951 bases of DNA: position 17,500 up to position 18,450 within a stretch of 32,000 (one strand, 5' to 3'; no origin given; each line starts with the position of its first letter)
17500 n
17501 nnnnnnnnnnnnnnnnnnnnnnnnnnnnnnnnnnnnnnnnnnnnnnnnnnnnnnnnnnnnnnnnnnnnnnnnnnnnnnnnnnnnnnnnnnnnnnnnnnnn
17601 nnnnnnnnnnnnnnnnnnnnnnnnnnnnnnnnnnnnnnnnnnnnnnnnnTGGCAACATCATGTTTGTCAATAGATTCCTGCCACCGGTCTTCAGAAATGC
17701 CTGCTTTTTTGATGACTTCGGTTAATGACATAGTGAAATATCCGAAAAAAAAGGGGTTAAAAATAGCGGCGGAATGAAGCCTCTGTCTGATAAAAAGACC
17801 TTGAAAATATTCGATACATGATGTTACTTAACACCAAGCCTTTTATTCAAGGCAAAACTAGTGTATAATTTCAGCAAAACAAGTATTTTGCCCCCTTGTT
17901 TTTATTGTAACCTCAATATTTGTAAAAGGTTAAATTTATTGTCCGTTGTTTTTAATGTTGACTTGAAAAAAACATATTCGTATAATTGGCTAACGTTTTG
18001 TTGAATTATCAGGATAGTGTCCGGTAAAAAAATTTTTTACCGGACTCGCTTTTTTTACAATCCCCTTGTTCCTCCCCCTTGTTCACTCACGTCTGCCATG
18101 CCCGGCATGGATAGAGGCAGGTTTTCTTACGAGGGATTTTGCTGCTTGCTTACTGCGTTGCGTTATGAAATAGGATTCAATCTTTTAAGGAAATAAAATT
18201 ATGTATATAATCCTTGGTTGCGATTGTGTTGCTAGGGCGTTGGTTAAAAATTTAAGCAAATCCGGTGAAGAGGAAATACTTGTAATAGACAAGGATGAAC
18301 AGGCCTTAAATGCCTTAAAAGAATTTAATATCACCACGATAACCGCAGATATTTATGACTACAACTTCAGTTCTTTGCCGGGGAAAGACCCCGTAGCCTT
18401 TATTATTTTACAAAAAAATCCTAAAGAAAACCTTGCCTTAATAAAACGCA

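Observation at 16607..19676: Archaeal-type Rnl3 (Pab1020-like) RNA ligase divergently paired with a TrkA-N/DHH/DHHA1 phosphoesterase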

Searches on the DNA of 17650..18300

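Call 68: search_rna_families(source=window, start=17650, end=18300, threshold=evalue, max_evalue=1)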
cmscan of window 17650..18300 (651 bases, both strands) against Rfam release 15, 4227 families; matches with E-value up to 1: 0.
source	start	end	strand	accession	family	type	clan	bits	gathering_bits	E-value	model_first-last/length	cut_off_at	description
